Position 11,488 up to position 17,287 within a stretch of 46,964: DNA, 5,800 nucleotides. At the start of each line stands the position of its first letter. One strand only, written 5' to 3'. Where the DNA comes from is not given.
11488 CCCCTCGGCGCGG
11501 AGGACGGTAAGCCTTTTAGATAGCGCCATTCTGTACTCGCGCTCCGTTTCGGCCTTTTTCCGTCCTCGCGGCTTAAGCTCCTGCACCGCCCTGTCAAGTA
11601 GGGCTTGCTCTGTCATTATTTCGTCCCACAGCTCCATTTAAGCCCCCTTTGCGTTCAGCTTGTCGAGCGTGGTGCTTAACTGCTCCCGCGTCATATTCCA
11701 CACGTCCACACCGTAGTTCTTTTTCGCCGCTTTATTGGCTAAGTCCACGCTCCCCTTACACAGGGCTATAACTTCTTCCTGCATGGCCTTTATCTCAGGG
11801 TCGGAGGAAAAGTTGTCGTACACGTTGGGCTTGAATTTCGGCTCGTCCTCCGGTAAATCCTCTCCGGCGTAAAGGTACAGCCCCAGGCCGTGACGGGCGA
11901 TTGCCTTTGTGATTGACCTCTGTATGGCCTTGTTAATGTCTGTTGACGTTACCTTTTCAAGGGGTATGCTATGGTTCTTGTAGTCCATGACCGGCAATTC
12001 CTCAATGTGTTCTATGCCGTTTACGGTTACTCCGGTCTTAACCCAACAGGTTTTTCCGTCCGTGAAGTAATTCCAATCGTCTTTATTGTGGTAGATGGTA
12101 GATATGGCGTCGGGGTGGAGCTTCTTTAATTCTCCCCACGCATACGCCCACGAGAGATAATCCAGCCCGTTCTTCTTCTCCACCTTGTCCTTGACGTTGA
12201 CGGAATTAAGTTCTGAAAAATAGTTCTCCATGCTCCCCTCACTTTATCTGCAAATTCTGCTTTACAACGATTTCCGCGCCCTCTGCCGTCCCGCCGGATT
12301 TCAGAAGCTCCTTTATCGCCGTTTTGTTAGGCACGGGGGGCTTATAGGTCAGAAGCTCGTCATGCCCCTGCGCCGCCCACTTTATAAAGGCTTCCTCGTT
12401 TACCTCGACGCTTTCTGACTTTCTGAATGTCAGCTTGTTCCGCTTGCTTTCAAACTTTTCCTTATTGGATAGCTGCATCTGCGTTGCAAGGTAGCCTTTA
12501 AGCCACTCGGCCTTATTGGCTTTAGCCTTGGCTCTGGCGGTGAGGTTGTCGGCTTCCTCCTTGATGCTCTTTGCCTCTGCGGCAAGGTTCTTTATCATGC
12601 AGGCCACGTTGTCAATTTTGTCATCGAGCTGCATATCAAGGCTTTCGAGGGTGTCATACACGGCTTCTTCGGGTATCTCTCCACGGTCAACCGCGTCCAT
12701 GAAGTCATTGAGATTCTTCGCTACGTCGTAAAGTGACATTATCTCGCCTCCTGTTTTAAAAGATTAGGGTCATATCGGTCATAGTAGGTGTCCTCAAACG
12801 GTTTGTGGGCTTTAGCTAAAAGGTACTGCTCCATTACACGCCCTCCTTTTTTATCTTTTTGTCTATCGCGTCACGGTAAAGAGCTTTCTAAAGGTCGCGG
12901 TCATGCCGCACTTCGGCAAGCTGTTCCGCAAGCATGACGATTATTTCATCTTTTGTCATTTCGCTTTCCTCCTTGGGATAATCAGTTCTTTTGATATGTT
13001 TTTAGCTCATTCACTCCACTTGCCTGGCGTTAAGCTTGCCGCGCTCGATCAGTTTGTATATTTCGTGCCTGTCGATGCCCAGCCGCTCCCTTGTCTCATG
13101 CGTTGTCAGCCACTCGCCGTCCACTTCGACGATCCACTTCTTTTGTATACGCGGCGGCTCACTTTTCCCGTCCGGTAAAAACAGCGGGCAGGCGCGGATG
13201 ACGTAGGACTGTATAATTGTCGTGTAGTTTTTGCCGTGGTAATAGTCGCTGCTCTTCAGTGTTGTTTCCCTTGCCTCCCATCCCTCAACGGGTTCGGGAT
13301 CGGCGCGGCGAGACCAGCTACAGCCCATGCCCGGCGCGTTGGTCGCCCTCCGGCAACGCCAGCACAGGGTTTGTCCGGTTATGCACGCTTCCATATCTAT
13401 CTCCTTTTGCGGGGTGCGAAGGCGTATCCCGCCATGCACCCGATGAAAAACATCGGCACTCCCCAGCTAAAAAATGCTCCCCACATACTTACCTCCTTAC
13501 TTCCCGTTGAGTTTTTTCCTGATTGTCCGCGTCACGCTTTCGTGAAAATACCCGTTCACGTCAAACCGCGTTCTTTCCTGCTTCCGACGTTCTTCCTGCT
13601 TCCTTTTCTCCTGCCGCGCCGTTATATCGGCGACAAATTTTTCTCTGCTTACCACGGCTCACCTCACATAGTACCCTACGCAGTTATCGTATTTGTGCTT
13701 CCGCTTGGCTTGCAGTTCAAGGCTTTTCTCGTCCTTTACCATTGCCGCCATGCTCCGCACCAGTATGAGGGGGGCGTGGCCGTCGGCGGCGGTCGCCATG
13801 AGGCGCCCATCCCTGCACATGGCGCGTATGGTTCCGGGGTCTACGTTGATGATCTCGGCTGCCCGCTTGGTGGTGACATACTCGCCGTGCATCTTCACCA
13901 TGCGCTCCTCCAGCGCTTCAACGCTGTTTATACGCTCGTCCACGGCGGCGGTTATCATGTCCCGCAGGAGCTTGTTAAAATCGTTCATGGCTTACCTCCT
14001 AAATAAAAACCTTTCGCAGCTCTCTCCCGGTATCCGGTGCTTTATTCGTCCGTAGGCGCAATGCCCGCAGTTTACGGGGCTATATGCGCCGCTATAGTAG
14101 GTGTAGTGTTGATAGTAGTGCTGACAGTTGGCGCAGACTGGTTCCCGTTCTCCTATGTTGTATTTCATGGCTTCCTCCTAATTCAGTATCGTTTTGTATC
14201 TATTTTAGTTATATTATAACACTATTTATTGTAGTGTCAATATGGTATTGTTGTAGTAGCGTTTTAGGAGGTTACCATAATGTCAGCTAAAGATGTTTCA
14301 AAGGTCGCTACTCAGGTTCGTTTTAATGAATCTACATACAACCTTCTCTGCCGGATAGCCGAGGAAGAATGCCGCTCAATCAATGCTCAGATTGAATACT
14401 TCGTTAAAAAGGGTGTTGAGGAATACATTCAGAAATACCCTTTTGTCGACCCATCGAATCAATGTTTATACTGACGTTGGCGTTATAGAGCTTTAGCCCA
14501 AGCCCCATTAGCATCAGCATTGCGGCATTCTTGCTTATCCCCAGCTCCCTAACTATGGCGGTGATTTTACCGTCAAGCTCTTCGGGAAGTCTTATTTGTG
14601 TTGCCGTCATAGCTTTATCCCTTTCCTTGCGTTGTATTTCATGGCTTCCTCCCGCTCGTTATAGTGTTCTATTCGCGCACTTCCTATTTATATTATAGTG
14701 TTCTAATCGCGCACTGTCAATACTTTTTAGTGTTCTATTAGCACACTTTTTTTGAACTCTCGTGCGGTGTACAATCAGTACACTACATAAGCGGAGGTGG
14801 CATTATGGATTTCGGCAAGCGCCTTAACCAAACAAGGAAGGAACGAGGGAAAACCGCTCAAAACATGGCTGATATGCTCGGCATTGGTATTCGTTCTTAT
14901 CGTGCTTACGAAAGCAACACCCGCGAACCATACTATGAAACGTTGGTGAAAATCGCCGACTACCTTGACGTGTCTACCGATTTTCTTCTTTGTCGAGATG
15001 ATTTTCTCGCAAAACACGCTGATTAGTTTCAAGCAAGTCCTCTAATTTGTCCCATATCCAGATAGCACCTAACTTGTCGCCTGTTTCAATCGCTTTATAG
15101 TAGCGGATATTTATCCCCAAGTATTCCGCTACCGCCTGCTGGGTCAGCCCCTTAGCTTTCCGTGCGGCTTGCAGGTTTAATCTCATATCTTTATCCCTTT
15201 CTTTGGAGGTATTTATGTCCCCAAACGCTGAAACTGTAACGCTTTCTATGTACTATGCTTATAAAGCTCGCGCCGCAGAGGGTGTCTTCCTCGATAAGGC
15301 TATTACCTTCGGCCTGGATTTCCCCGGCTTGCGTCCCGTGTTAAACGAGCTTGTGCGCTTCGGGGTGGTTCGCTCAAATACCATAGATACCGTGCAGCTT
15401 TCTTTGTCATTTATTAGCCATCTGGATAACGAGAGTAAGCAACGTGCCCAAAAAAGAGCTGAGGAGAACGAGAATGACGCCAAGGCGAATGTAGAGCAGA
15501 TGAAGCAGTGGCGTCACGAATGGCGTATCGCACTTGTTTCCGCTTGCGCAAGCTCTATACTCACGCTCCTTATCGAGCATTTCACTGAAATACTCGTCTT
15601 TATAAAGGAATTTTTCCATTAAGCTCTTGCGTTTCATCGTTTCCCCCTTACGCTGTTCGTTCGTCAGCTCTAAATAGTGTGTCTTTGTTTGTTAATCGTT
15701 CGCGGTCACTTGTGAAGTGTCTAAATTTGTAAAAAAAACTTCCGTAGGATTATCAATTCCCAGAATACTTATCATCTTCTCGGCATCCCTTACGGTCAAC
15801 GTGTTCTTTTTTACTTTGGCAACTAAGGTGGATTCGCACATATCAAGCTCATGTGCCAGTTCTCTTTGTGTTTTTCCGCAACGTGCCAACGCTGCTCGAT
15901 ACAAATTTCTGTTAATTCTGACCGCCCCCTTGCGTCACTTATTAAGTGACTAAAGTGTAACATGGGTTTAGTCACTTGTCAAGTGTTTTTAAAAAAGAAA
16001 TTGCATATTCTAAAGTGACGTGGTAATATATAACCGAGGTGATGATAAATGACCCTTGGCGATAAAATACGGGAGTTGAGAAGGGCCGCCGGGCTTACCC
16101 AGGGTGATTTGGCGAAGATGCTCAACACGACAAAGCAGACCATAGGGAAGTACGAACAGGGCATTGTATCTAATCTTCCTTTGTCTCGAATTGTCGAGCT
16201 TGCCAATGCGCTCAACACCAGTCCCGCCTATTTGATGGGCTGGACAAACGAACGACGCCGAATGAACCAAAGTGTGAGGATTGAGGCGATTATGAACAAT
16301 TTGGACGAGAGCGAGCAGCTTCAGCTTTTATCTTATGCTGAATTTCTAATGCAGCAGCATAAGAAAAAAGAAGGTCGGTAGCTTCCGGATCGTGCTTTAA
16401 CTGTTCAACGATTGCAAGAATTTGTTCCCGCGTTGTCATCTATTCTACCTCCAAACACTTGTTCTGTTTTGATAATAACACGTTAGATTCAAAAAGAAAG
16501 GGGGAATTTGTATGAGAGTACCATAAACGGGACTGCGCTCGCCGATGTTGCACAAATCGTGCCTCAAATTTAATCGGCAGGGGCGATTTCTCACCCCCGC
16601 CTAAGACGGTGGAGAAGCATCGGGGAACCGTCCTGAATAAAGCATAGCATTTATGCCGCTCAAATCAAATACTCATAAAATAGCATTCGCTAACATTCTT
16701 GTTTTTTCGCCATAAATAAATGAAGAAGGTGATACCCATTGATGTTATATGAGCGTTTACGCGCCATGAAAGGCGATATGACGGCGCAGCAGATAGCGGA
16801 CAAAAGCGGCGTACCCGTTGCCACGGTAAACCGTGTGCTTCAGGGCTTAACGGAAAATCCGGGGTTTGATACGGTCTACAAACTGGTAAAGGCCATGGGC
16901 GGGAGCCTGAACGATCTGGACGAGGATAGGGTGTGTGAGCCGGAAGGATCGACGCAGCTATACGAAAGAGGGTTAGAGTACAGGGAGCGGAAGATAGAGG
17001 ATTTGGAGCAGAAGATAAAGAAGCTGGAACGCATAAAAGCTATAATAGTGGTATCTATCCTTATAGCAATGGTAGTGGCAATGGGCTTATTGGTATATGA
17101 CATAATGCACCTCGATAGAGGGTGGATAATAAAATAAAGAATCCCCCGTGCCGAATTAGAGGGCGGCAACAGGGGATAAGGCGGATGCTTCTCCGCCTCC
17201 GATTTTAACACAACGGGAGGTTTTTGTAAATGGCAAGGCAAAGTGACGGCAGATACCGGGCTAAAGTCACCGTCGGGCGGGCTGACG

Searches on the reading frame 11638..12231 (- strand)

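Call 24: search_protein_families(library=phrogs, proteins=[window:11638-12231:-], max_evalue=0.001)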
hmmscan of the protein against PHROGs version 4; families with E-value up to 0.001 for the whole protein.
window:11638-12231:- (197 aa): 3 families
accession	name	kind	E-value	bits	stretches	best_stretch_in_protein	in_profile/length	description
phrog_659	-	DNA, RNA and nucleotide metabolism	1.4e-57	195.6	1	2-165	4-168/205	Sak-like ssDNA annealing protein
phrog_8492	-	DNA, RNA and nucleotide metabolism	9.1e-44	151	1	2-139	20-167/269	Sak-like ssDNA annealing protein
phrog_21418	-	unknown function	0.0002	22.1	1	79-138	84-144/224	-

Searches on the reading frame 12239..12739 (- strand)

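Call 24: search_protein_families(library=phrogs, proteins=[window:12239-12739:-], max_evalue=0.001)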
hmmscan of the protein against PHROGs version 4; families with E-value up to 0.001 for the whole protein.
window:12239-12739:- (166 aa): 1 family
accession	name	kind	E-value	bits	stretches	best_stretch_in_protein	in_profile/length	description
phrog_253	-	DNA, RNA and nucleotide metabolism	3.8e-38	132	1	1-166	7-167/169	Mu Gam-like end protection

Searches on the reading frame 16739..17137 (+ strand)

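Call 24: search_protein_families(library=phrogs, proteins=[window:16739-17137:+], max_evalue=0.001)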
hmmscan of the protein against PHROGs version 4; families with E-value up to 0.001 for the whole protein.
window:16739-17137:+ (132 aa): 7 families
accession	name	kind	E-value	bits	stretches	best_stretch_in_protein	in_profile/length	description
phrog_9425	-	transcription regulation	1.6e-07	32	1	5-55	14-62/72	transcriptional repressor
phrog_6223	-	transcription regulation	1.6e-06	29.1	1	9-49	13-53/73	transcriptional repressor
phrog_8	-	transcription regulation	1.7e-06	28.7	1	2-86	161-249/346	transcriptional regulator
phrog_4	-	transcription regulation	4.6e-06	26.9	1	2-93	136-205/400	transcriptional repressor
phrog_4268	-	transcription regulation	5e-05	24.4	1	4-58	37-90/96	transcriptional repressor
phrog_3642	-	DNA, RNA and nucleotide metabolism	0.00031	21.6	1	6-55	14-62/79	HTH DNA binding protein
phrog_1373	-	transcription regulation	0.00045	21.2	1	2-58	67-120/166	transcriptional regulator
